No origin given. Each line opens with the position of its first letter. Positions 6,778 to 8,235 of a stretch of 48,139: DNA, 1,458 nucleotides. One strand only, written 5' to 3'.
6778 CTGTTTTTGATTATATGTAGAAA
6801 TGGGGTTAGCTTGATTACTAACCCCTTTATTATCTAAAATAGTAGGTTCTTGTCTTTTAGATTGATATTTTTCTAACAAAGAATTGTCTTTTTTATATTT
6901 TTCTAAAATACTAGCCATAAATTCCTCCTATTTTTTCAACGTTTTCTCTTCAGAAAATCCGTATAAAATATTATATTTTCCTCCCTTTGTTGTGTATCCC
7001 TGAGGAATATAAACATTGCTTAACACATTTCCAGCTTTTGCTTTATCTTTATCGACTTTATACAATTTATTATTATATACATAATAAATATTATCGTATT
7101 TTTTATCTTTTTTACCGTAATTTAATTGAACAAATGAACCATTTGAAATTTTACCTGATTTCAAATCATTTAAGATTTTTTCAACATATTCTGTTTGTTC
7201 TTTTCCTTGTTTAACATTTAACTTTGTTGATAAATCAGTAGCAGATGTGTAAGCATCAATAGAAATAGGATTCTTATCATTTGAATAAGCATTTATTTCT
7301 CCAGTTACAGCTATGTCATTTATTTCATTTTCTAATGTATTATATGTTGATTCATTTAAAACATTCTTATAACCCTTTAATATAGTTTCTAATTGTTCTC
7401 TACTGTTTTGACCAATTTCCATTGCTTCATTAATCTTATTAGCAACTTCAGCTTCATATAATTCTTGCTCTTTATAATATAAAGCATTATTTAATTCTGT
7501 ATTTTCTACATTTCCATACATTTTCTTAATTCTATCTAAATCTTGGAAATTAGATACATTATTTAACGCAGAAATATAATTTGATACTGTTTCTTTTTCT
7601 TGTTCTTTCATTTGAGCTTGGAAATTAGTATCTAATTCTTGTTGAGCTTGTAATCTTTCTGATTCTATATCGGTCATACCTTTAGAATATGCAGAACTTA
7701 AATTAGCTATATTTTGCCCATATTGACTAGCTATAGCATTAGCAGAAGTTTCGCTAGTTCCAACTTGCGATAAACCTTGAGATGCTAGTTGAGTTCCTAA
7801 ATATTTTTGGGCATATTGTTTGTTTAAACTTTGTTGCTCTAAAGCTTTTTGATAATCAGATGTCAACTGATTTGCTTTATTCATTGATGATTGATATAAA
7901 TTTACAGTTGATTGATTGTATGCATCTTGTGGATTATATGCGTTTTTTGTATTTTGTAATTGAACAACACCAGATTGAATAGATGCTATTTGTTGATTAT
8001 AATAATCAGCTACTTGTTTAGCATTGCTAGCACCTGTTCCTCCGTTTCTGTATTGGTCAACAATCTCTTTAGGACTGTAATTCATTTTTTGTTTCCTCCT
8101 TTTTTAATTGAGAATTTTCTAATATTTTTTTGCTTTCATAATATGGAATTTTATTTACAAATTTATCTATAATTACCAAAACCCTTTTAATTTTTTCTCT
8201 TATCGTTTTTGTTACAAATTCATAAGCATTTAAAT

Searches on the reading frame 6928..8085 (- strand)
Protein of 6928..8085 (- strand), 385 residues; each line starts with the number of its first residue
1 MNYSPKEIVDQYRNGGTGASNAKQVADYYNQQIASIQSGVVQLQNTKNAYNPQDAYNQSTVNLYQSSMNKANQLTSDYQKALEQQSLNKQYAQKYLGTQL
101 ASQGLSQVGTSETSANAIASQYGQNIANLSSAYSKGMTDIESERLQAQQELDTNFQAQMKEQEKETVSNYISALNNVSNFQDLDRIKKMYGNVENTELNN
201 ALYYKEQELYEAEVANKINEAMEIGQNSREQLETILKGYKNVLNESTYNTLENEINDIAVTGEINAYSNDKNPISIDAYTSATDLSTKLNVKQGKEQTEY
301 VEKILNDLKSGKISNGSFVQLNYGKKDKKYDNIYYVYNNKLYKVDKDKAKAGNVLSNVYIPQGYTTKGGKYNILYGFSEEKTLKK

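Call 13: search_protein_families(library=phrogs, proteins=[window:6928-8085:-], max_evalue=0.001)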
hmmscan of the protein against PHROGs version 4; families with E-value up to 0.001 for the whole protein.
window:6928-8085:- (385 aa): 0 families

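Call 34: find_homologous_proteins(query=window:6928-8085:-)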
Query window:6928-8085:- (385 aa): 5 proteins with E <= 0.001 among 3438 candidates.
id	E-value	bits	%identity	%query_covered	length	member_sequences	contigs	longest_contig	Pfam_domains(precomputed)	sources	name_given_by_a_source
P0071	6.8e-218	741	92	100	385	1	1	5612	-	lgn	-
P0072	2.3e-206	703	91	96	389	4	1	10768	-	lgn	-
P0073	2.5e-118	414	61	95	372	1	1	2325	-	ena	-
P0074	1.8e-116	408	58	95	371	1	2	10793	-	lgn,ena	-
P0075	2.6e-107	378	53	97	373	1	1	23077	-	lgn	-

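Call 35: find_encoding_contigs(protein=P0075, flank=10000, max_places=3)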
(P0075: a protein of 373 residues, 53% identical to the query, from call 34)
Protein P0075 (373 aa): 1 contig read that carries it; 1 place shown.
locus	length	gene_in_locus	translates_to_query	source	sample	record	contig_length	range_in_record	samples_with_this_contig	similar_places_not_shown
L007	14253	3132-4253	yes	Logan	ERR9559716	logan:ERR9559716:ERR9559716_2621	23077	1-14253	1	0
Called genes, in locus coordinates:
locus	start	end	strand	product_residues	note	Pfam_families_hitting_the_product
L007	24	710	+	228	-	-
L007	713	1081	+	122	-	-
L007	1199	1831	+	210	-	-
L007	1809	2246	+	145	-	-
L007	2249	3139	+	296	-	-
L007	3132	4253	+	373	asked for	-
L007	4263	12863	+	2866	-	PF18760:ART-PolyVal, PF18857:LPD38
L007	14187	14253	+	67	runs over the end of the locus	-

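Call 36: find_encoding_contigs(protein=P0074, flank=10000, max_places=3)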
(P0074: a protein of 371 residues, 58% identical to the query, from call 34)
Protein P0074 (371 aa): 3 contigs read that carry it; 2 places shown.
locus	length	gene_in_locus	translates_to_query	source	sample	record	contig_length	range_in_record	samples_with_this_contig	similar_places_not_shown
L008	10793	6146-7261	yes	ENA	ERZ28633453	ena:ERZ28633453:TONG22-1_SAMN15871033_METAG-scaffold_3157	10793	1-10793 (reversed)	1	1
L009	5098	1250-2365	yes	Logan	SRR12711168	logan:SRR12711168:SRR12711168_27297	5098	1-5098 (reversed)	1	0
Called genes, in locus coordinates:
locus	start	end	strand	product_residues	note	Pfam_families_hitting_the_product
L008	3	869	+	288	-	?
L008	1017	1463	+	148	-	-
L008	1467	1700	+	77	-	-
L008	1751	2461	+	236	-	-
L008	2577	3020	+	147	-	-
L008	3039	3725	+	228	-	-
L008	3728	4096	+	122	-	-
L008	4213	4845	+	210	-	-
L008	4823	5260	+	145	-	-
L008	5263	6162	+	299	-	-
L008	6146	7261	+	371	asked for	-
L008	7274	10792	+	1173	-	?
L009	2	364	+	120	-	?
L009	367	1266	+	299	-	-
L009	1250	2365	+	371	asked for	-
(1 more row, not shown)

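Call 37: find_encoding_contigs(protein=P0072, flank=10000, max_places=5)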
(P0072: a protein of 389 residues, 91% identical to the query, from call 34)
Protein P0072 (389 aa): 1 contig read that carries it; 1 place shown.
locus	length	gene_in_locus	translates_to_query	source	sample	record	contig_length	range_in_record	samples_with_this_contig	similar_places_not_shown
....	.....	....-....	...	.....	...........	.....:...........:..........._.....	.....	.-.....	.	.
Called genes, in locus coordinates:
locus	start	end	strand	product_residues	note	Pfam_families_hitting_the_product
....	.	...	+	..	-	?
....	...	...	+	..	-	-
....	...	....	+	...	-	-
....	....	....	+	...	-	-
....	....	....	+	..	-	-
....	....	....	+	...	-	-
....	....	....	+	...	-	-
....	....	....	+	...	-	-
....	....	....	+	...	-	-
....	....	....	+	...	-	-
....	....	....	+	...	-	-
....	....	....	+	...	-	-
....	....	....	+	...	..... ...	-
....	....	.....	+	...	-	?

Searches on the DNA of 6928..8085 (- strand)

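Call 68: search_rna_families(source=L007, start=12800, end=14253, threshold=evalue, max_evalue=10)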
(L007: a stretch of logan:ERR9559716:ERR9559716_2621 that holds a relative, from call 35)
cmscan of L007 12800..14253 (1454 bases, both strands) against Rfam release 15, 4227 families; matches with E-value up to 10: 3.
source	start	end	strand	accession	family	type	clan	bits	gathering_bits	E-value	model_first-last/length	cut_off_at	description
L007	13024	13094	-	RF00225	IRES_Tobamo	Cis-reg; IRES;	-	18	50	8.6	1-151/151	no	Tobamovirus internal ribosome entry site (IRES)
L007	13500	13556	-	RF02888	BtsR1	Gene; sRNA;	-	16.7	66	3.1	1-51/51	no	Bacillus sRNA 1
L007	13478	13516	-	RF00581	SNORD12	Gene; snRNA; snoRNA; CD-box;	CL00044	16.5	43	5.8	1-90/90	no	Small nucleolar SNORD12/SNORD106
